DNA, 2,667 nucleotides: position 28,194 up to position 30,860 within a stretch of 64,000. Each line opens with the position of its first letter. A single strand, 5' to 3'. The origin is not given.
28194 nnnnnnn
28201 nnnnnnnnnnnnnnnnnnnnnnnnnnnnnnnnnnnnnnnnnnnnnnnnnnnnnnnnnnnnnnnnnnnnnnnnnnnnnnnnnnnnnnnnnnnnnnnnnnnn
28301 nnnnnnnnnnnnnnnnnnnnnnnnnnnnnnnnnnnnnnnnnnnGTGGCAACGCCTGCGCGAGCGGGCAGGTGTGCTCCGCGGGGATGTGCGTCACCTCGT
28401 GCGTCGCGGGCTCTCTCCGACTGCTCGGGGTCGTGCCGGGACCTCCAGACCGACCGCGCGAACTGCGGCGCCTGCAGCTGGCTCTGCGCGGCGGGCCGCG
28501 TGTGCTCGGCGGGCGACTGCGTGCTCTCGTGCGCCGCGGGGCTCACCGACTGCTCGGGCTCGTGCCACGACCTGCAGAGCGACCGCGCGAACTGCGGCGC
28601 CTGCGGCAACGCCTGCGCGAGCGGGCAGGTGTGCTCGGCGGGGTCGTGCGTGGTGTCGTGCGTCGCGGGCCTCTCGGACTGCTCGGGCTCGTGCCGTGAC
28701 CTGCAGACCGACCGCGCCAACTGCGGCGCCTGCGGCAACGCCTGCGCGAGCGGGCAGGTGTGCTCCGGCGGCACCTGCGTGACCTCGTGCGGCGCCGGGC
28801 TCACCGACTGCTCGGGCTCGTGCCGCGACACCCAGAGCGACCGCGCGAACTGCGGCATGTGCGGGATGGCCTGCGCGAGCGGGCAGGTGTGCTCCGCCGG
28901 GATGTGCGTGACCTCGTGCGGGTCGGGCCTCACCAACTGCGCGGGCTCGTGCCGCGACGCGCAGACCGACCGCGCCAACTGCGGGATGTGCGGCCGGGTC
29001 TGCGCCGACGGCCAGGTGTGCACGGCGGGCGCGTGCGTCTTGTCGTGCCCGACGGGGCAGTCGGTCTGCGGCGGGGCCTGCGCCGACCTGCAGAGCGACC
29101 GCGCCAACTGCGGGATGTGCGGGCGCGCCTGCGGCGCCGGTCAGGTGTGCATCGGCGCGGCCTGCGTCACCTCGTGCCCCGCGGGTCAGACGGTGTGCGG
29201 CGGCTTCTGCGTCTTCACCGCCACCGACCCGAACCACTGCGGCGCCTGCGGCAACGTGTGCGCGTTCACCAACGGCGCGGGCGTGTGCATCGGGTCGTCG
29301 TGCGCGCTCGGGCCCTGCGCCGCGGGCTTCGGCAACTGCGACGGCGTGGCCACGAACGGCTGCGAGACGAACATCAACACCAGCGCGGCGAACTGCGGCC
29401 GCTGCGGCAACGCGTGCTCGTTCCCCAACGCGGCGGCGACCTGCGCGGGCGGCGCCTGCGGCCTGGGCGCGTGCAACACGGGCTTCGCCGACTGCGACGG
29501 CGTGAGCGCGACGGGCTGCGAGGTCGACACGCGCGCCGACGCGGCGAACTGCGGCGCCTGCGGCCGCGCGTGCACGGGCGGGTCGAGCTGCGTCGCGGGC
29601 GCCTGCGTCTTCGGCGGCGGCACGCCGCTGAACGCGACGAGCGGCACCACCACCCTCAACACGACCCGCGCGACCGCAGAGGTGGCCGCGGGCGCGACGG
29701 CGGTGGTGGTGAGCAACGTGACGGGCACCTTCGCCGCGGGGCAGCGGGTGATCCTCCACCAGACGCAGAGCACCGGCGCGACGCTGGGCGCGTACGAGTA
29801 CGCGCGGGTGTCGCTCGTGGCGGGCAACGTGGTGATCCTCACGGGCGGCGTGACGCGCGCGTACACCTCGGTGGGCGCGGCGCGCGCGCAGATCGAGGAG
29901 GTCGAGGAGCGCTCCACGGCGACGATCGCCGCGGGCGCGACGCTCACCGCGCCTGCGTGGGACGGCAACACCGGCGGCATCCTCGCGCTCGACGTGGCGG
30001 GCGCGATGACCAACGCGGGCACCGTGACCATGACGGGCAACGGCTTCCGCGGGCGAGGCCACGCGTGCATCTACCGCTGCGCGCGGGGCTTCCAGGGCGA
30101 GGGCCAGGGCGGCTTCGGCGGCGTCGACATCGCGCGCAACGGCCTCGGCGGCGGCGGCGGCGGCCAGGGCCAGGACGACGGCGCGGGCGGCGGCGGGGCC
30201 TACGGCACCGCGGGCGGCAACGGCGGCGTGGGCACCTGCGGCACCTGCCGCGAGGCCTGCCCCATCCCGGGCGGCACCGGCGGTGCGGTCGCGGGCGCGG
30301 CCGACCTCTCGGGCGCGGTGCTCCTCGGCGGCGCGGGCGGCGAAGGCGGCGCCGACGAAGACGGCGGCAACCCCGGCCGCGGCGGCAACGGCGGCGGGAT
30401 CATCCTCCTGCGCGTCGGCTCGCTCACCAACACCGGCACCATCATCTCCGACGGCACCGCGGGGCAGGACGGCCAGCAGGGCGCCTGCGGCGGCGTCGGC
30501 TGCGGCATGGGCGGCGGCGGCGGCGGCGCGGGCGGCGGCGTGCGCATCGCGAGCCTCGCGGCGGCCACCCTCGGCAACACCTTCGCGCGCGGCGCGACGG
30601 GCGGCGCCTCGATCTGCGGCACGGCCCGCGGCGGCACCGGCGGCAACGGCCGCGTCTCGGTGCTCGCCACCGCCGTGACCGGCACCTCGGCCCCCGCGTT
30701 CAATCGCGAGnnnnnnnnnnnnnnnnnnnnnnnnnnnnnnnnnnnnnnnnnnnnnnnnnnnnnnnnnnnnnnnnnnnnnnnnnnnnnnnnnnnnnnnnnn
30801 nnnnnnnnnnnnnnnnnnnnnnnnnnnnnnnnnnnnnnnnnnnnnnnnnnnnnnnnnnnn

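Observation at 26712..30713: Giant secreted lipoprotein built from about 20 tandem 43-aa eight-cysteine modules plus a Gly-rich C-terminal domain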

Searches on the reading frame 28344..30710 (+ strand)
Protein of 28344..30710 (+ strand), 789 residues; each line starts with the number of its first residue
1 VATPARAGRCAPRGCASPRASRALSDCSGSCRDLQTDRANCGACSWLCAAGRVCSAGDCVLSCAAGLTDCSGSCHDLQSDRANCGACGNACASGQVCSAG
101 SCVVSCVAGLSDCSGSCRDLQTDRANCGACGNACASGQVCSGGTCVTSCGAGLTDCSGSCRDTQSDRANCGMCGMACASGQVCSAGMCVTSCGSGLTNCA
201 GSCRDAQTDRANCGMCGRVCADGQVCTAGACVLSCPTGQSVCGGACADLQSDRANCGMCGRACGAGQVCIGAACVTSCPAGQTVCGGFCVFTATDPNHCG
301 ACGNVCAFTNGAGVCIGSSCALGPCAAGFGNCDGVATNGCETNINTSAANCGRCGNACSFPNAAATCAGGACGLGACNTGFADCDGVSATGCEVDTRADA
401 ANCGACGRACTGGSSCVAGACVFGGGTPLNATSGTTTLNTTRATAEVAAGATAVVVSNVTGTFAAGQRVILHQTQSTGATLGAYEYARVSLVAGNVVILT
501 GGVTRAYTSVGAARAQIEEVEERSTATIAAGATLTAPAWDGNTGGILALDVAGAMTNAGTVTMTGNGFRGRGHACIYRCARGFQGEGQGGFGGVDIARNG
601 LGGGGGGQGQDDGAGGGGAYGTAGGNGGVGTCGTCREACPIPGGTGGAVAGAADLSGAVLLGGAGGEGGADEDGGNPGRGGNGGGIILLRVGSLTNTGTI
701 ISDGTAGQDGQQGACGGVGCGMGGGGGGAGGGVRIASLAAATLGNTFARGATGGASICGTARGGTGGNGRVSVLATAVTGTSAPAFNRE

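Call 8: search_protein_families(library=pfam, proteins=[window:28413-30710:+], max_evalue=0.1)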
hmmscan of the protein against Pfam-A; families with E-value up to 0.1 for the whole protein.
window:28413-30710:+ (766 aa): 2 families
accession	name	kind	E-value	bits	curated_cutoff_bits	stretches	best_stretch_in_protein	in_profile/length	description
PF04885.19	Stig1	-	4.3e-34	117.3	24.1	8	34-80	37-83/85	Stigma-specific STIG1-like protein family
PF09815.14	XK-related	-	0.0014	18.1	24.8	0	70-111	156-197/337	XK-related protein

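Call 9: search_protein_families(library=ncbifam, proteins=[window:28413-30710:+], max_evalue=0.1)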
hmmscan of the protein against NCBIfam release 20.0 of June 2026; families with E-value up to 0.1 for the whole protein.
window:28413-30710:+ (766 aa): 2 families
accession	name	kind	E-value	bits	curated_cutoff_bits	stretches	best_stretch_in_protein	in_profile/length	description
NF041328.1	C_rich_MXAN6577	subfamily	6.2e-76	253.2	100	4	81-208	19-144/145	MXAN_6577-like cysteine-rich protein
NF047640.1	gliding_AgmC_N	equivalog_domain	1.1e-18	67.5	275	1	408-757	54-401/412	adventurous gliding motility protein AgmC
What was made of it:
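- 29604..30713 (+): C-terminal Gly-rich domain (about 367 aa; motifs HQTQ, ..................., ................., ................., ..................) and the stop codon at 30711-30713. NF047640 AgmC_N 67.5 bits, E=1.1e-18, profile positions 54-401 of 412 (call 9).
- On AgmC (NF047640 gliding_AgmC_N, equivalog domain): 67.5 bits, E=1.1e-18 (call 9).
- Closest known: AgmC N-terminal domain. Same: Homologous over nearly the whole domain (profile positions 54-401 of 412, E=1.1e-18; call 9).
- Pfam Stig1 E=4.3e-34 and NF041328 253 bits against a cutoff of 100 (calls 8, 9).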

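Call 10: find_homologous_proteins(query=window:28413-30710:+, max_evalue=0.00001)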
Query window:28413-30710:+ (766 aa): 5917 proteins with E <= 0.00001 among 8000 candidates; the best 120 are listed.
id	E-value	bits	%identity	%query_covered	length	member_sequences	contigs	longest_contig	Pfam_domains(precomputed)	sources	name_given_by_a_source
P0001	1.2e-243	829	39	51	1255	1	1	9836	-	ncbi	-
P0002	1.6e-241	822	76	68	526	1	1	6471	-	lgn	-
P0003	6.4e-238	810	51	99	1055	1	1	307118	-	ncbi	ncbi:MAG: hypothetical protein R3A52_05850 [Polyangiales bacterium]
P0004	3.5e-236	805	40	51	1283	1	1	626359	-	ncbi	ncbi:MAG: hypothetical protein U0441_05605 [Polyangiaceae bacterium]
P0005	9.0e-233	793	36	51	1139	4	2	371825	-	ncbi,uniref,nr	ncbi:unnamed protein product [Adineta steineri]|uniref:Uncharacterized protein n=1 Tax=Adineta stein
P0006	2.0e-230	786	46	51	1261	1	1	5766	PF04885.20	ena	-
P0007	1.3e-227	776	38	58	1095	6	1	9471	PF18885.7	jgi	-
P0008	6.8e-223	761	47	99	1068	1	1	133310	-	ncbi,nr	ncbi:MAG: hypothetical protein JNK72_19090 [Myxococcales bacterium]|nr:hypothetical protein [Myxococ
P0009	1.3e-222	760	45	50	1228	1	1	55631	PF04885.20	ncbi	ncbi:MAG: hypothetical protein R3A48_27180 [Polyangiales bacterium]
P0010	8.6e-222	757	48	99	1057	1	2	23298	-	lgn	-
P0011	2.9e-219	749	32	58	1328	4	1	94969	-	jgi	jgi:hypothetical protein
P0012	1.7e-218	746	58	51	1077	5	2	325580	PF04885.20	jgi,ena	-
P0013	8.2e-216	737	43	74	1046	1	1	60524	PF04885.20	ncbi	ncbi:MAG: hypothetical protein U0269_35975 [Polyangiales bacterium]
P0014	2.6e-215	736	46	51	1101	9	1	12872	PF04885.20,PF21671.3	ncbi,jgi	jgi:hypothetical protein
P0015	1.3e-213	730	47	99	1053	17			-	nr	nr:hypothetical protein [Deltaproteobacteria bacterium]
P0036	1.3e-188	647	54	61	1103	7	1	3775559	PF04885.20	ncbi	-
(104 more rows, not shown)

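Call 17: find_encoding_contigs(protein=P0002, flank=10000, max_places=4)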
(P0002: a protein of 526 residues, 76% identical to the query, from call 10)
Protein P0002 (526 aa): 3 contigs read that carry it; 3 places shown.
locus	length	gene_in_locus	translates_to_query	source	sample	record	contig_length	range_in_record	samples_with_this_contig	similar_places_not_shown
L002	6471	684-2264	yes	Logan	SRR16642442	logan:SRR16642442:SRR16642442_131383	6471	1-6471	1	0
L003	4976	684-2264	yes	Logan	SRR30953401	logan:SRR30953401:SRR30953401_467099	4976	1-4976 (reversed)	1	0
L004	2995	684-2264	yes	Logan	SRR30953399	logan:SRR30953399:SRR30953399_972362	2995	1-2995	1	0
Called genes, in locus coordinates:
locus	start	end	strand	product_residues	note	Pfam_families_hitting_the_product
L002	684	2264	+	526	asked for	-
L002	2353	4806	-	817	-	PF11978:MVP_shoulder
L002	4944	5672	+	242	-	PF09335:VTT_dom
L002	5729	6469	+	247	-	?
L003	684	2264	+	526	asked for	-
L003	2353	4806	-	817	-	PF11978:MVP_shoulder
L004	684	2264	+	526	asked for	-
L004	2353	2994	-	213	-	?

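Call 35: search_protein_families(library=pfam, proteins=[P0003], max_evalue=10)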
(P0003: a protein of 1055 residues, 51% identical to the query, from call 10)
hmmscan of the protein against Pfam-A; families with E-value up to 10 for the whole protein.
P0003 (1055 aa): 1 family
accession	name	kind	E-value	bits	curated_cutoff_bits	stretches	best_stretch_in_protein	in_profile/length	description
PF04885.19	Stig1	-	0.017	16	24.1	1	653-687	51-85/85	Stigma-specific STIG1-like protein family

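Call 60: find_encoding_contigs(protein=P0003, flank=10000, max_places=4)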
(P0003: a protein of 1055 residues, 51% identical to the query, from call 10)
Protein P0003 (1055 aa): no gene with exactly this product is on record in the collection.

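Call 71: search_protein_families(library=ncbifam, proteins=[P0003, P0036], max_evalue=0.01)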
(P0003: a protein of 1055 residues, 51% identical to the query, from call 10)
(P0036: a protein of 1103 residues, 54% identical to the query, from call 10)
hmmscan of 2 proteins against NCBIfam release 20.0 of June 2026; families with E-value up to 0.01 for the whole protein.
P0003 (1055 aa): 2 families
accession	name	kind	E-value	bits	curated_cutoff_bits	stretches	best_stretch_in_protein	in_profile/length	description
NF041328.1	C_rich_MXAN6577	subfamily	7.4e-24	84.3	100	3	549-685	29-145/145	MXAN_6577-like cysteine-rich protein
NF047640.1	gliding_AgmC_N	equivalog_domain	2e-20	73.1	275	1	689-1041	31-396/412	adventurous gliding motility protein AgmC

P0036 (1103 aa): 2 families
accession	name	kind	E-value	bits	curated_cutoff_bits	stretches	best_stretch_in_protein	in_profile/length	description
NF041328.1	C_rich_MXAN6577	subfamily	1.5e-141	466.1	100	7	86-208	20-144/145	MXAN_6577-like cysteine-rich protein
NF047640.1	gliding_AgmC_N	equivalog_domain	8.8e-21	74.3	275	1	739-1091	36-398/412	adventurous gliding motility protein AgmC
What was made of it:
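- On AgmC (NF047640 gliding_AgmC_N, equivalog domain): Homologues P0003 and P0036 give 73-74 bits (call 71).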

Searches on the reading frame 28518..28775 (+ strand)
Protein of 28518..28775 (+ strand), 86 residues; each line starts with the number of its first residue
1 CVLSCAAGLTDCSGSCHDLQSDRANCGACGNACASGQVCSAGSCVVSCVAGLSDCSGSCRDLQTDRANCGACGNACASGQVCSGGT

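Call 51: predict_structure(alignment_id=A2)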
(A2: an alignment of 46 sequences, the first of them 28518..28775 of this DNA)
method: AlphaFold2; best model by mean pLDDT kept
length: 86 residues; sequences in the alignment: 46
mean_pLDDT: 91.4   pTM: 0.55
mean pLDDT of the five models: 91.4, 89.5, 88.3, 79.8, 58.3
residues with pLDDT >= 90: 63; 70-90: 23; 50-70: 0; < 50: 0
segments of 3 or more residues with pLDDT < 50: none
pLDDT, mean of each block of 10 residues (from residue 1): 93 95 95 90 88 86 93 93 90
secondary structure, 60 per line:
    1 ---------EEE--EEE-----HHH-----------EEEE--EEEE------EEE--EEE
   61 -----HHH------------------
elements in order: E10-12 E15-17 E37-40 E43-46 E53-55 E58-60
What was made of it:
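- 27744..29291 (+): Twelve canonical 129-nt (43-aa) units: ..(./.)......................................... They contain three frame breaks. AF2 model of two units, pLDDT 91 (call 51).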

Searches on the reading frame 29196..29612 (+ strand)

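Call 35: search_protein_families(library=pfam, proteins=[window:29196-29612:+], max_evalue=10)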
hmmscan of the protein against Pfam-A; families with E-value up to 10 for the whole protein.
window:29196-29612:+ (139 aa): 1 family
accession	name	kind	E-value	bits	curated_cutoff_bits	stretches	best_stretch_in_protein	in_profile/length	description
PF04885.19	Stig1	-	2.4e-07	31.6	24.1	2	1-26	50-75/85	Stigma-specific STIG1-like protein family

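Call 71: search_protein_families(library=ncbifam, proteins=[window:29196-29612:+], max_evalue=0.01)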
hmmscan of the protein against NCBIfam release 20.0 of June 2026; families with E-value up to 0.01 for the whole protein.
window:29196-29612:+ (139 aa): 1 family
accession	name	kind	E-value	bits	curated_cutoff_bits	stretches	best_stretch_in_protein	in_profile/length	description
NF041328.1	C_rich_MXAN6577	subfamily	4.3e-13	49.4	100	1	1-137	28-144/145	MXAN_6577-like cysteine-rich protein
